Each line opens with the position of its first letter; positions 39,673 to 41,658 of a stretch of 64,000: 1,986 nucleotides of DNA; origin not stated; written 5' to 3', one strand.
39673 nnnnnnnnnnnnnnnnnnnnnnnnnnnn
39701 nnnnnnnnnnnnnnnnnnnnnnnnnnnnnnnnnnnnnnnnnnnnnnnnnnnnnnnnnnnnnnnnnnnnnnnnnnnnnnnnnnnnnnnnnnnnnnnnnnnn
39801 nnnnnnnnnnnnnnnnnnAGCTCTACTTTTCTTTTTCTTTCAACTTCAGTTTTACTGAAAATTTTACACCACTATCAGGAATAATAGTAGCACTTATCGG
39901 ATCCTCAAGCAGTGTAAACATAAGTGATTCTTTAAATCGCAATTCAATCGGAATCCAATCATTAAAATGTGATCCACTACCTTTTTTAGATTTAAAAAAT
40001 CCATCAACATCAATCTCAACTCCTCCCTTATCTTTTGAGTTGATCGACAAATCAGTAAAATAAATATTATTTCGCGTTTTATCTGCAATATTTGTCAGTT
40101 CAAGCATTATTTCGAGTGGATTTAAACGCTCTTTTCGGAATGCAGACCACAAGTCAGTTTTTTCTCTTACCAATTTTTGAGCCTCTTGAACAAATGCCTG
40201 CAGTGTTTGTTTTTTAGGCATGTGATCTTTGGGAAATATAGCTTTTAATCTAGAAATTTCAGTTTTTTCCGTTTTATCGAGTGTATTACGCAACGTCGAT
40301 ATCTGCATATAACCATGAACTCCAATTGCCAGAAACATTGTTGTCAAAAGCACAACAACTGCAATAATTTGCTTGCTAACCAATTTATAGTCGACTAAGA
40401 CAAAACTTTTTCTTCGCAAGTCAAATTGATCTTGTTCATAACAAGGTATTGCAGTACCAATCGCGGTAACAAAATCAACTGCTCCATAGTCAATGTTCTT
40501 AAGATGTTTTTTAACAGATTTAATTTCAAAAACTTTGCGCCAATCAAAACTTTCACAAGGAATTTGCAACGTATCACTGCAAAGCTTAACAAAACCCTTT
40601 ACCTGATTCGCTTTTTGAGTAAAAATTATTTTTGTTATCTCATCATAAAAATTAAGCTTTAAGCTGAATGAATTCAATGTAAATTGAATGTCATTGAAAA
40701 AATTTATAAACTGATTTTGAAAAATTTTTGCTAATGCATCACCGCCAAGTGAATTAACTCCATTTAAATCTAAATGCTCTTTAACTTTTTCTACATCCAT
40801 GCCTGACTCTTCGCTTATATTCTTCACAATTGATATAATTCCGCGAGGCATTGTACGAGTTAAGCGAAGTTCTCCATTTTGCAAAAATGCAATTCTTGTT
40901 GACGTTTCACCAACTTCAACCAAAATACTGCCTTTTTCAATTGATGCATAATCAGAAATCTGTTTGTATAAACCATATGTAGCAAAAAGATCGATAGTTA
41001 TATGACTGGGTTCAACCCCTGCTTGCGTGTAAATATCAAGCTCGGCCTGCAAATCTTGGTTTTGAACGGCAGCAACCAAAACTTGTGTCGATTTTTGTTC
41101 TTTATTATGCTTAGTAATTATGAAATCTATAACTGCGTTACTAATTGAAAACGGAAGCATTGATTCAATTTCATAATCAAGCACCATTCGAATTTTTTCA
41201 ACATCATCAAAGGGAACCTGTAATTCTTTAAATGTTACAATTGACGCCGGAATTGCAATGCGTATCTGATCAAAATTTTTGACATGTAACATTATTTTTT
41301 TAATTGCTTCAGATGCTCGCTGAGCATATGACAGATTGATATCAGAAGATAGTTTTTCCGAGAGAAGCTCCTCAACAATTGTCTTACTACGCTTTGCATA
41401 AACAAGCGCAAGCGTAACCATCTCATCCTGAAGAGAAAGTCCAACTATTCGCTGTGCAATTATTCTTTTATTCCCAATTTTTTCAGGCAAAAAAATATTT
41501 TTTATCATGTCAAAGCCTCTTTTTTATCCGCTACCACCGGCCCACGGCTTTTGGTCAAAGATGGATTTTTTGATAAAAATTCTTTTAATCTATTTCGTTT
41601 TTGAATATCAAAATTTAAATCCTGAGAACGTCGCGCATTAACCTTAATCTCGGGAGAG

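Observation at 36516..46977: MoxR-headed T2SS/T4P-like operon with two paralogous secretins and no ATPase, platform or pseudopilin genes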

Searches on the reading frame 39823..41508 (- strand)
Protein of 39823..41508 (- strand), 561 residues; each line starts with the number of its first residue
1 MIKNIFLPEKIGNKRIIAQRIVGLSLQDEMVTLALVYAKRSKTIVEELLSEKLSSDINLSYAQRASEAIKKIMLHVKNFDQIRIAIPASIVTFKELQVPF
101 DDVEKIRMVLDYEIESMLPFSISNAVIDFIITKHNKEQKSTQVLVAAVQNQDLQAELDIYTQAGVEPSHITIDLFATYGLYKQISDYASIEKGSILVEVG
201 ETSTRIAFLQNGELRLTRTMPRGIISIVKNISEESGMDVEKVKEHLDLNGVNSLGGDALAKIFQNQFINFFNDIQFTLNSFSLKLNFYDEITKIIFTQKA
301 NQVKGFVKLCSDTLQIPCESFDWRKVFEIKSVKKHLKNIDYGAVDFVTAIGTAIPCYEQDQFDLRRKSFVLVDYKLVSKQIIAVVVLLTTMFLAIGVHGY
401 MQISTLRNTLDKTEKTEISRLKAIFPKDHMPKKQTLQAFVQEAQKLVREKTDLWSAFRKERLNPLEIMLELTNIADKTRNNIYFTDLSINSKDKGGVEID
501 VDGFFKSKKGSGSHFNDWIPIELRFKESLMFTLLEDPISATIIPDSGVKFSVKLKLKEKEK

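Call 3: search_protein_families(library=pfam, proteins=[window:39823-41508:-], max_evalue=0.01)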
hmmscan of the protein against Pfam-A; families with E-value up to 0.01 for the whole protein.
window:39823-41508:- (561 aa): 3 families
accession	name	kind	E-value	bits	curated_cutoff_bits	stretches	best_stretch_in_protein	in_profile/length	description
PF11104.14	PilM_2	-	7.3e-20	71.6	27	1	34-354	12-337/340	Type IV pilus assembly protein PilM;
PF05134.19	T2SSL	-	4.3e-07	30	25.5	1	78-176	45-137/231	Type II secretion system (T2SS), protein L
PF00027.35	cNMP_binding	-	0.0064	16.9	27.5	0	189-230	3-44/89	Cyclic nucleotide-binding domain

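Call 4: search_protein_families(library=ncbifam, proteins=[window:39823-41508:-], max_evalue=0.01)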
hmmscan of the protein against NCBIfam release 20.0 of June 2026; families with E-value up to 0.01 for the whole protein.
window:39823-41508:- (561 aa): 4 families
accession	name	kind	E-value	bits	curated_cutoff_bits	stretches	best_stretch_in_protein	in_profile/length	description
TIGR01175.1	pilM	subfamily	9.3e-21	74.2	133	1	59-354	47-345/348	type IV pilus assembly protein PilM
NF045709.1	Amuc_1101_fam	equivalog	1.7e-13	50.3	650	1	19-474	5-460/608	Amuc_1101 family PilM-like pilus complex protein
TIGR01709.2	typeII_sec_gspL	equivalog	8.9e-06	25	65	1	63-176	39-142/392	type II secretion system protein GspL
TIGR01174.1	ftsA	equivalog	0.0039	16.3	175.85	0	150-241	157-245/371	cell division protein FtsA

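Call 8: find_encoding_contigs(protein=window:39823-41508:-, flank=10000, max_places=6)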
Protein window:39823-41508:- (561 aa): 2 contigs read that carry it; 2 places shown.
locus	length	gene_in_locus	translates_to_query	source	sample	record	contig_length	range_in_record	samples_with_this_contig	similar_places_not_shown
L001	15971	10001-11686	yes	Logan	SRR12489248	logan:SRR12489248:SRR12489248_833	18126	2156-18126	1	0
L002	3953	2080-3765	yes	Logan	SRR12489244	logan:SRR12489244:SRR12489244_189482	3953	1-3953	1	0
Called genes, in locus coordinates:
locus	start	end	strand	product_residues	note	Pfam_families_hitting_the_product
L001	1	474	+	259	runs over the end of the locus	PF02405:MlaE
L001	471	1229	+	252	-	PF00005:ABC_tran, PF13304:AAA_21 (faint)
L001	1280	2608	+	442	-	PF00072:Response_reg, PF00158:Sigma54_activat (weak), PF14532:Sigma54_activ_2, PF25601:AAA_lid_14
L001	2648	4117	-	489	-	-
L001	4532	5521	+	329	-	PF00493:MCM (weak), PF20030:bpMoxR, PF00004:AAA (weak), PF05496:RuvB_N (faint), PF07726:AAA_3, PF07728:AAA_5, PF17863:AAA_lid_2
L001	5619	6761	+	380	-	PF11356:T2SSC, PF13180:PDZ_2 (weak)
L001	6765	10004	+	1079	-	PF21305:type_II_gspD_N0, PF03958:Secretin_N, PF00263:Secretin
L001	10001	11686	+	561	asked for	PF11104:PilM_2, PF05134:T2SSL (weak)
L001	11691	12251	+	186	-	-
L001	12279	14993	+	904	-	PF21305:type_II_gspD_N0, PF03958:Secretin_N (faint), PF00263:Secretin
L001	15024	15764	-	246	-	PF18306:LDcluster4, PF03641:Lysine_decarbox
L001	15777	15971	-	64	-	?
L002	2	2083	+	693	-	?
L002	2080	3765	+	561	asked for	PF11104:PilM_2, PF05134:T2SSL (weak)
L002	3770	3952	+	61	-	?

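Call 9: find_homologous_proteins(query=window:39823-41508:-, max_evalue=0.00001)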
Query window:39823-41508:- (561 aa): 245 proteins with E <= 0.00001 among 8000 candidates; the best 120 are listed.
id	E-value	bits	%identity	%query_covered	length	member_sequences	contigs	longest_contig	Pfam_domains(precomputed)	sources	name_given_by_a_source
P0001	0.0e+0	1209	99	100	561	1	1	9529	PF05134.20,PF11104.15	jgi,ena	-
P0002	0.0e+0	1198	98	100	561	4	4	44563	PF05134.20,PF11104.15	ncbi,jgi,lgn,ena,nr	ncbi:MAG: type II secretion system protein GspL [Candidatus Babeliales bacterium]|jgi:Tfp pilus asse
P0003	0.0e+0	1197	98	100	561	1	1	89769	PF05134.20,PF11104.15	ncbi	ncbi:MAG: type II secretion system protein GspL [bacterium]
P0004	0.0e+0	1195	98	100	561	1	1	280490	PF05134.20,PF11104.15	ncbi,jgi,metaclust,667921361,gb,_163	metaclust:\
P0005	0.0e+0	1195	98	100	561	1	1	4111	PF05134.20,PF11104.15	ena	-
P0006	0.0e+0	1144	93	98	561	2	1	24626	PF05134.20,PF11104.15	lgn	-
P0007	0.0e+0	1068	87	98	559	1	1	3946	PF05134.20,PF11104.15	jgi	jgi:type IV pilus assembly protein PilM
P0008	0.0e+0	1067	87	98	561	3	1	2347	PF05134.20,PF11104.15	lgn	-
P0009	3.2e-272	922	74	98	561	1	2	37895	PF05134.20,PF11104.15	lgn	-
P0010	5.6e-265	898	72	98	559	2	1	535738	PF11104.15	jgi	jgi:type IV pilus assembly protein PilM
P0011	1.2e-228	778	63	100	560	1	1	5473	PF05134.20,PF14450.13,PF11104.15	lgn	-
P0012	4.0e-219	747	62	100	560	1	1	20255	PF05134.20,PF14450.13,PF11104.15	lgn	-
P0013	4.2e-219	747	61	100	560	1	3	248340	PF05134.20,PF14450.13,PF11104.15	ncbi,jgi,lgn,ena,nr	ncbi:MAG: General secretion pathway protein L [candidate division TM6 bacterium GW2011_GWF2_37_49]|n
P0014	2.3e-192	659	53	100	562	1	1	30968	PF14450.13,PF11104.15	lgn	-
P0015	6.7e-192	657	54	100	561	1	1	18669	PF14450.13,PF11104.15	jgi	jgi:Tfp pilus assembly PilM family ATPase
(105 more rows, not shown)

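Call 20: find_related_loci(query=A1, collection=genome_contigs, flank=10000)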
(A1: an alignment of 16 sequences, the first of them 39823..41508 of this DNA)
Query A1 (561 aa) in genome_contigs; peptide patterns used: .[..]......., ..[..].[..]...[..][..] (x = any residue, [..] = any of these).
120 stretches matched a pattern; 57 encode a relative of the query (tblastn E <= 1e-3); 55 distinct loci.
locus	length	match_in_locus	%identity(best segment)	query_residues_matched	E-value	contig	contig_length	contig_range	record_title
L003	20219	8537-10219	98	1-561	0e+0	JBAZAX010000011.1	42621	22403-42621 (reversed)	MAG: Candidatus Babeliales bacterium isolate SO_2017_GW1_1 NODE_4292_length_42621_cov_1.187815_OW334_2017, whole genome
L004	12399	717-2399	87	1-561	0e+0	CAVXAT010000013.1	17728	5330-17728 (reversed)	MAG: uncultured bacterium isolate MFD01231.bin.2.11 genome assembly, contig: contig_42005, whole genome shotgun sequence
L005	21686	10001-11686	52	1-561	0e+0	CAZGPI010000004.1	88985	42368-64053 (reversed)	MAG TPA_asm: uncultured Pseudomonadota bacterium isolate SRP272421_co3_350 genome assembly, contig: NODE_213_length_8898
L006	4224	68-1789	47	1-558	7e-173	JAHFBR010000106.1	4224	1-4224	MAG: bacterium isolate nzgw202 NODE_31895_length_4225_cov_3.087232, whole genome shotgun sequence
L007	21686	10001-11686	47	1-561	1e-165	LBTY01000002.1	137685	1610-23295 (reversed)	MAG: candidate division TM6 bacterium GW2011_GWF2_38_10 US69_C0002, whole genome shotgun sequence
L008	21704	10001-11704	47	1-558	1e-164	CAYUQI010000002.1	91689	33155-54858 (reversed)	MAG TPA_asm: uncultured Pseudomonadota bacterium isolate SRP278314_co1_354 genome assembly, contig: NODE_292_length_9168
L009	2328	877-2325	53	1-482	6e-177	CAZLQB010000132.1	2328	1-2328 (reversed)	MAG TPA_asm: uncultured Pseudomonadota bacterium isolate SRP272421_co4_433 genome assembly, contig: NODE_189069_length_2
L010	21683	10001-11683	47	1-561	2e-163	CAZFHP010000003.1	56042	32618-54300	MAG TPA_asm: uncultured Pseudomonadota bacterium isolate SRP077602_co7_600 genome assembly, contig: NODE_2384_length_560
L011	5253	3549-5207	47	1-557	7e-165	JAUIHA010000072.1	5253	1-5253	MAG: bacterium isolate Co_bin.190 NODE_90388_length_5253_cov_0.947327, whole genome shotgun sequence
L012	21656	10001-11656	72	1-552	0e+0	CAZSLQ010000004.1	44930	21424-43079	MAG TPA_asm: uncultured Pseudomonadota bacterium isolate SRP239243_co2_377 genome assembly, contig: NODE_1066_length_449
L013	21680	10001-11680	61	1-561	0e+0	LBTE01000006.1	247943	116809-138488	MAG: candidate division TM6 bacterium GW2011_GWF2_37_49 US49_C0006, whole genome shotgun sequence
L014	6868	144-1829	46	1-560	3e-162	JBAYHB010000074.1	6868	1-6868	MAG: Candidatus Babeliales bacterium isolate SO_2016_GW1_139 scaffold21137_OW334_2016, whole genome shotgun sequence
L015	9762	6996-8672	47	1-558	2e-160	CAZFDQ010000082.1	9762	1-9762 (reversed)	MAG TPA_asm: uncultured Pseudomonadota bacterium isolate SRP067234_co1_40 genome assembly, contig: k99_383283, whole gen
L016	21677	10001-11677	44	1-558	3e-157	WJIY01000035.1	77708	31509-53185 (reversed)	MAG: Candidatus Dependentiae bacterium isolate Bin_496 k141_2703102, whole genome shotgun sequence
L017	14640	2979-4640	46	1-559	8e-155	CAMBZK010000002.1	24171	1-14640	MAG: candidate division TM6 bacterium UASB124 isolate LH-02apr19-240 genome assembly, contig: LH-02apr19-C4315, whole ge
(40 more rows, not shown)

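Call 68: predict_structure(alignment_id=A4)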
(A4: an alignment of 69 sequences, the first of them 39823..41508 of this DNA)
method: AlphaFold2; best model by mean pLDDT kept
length: 561 residues; sequences in the alignment: 69
mean_pLDDT: 85.5   pTM: 0.67
mean pLDDT of the five models: 85.5, 85.3, 85.2, 83.5, 83.3
residues with pLDDT >= 90: 238; 70-90: 282; 50-70: 39; < 50: 2
segments of 3 or more residues with pLDDT < 50: none
pLDDT, mean of each block of 10 residues (from residue 1): 74 85 91 93 92 87 93 91 92 91 90 91 91 88 93 94 92 94 90 90 91 89 90 89 85 72 90 91 81 90 89 91 90 81 85 90 82 80 91 94 92 88 79 82 82 64 74 72 80 70 79 76 82 79 77 75 32
secondary structure, 60 per line:
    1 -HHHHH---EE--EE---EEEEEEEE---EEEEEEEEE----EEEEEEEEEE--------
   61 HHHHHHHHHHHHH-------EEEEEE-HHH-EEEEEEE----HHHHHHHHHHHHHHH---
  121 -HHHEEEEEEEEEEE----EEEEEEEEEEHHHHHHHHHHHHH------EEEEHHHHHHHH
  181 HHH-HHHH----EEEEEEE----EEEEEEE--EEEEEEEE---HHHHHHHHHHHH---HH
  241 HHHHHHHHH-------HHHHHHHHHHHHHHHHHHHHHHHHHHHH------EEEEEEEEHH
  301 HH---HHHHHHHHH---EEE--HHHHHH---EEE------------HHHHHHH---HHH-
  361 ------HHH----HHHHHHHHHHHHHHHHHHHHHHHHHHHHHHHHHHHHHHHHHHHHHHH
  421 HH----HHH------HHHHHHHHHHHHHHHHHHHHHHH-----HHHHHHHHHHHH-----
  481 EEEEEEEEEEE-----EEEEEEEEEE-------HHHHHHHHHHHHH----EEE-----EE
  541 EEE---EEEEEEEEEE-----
elements in order: H2-6 E19-26 E30-38 E43-52 H61-73 E81-86 E92-98 H103-117 E125-135 E140-149 H150-162 E169-172 H173-183 H185-188 E193-199 E204-210 E213-220 H224-235 H239-249 H257-284 E291-298 H299-302 H306-314 E318-320 H323-328 E332-334 H347-353 H374-422 H436-458 H464-475 E481-491 E497-506 H514-526 E531-533 E539-543 E547-556
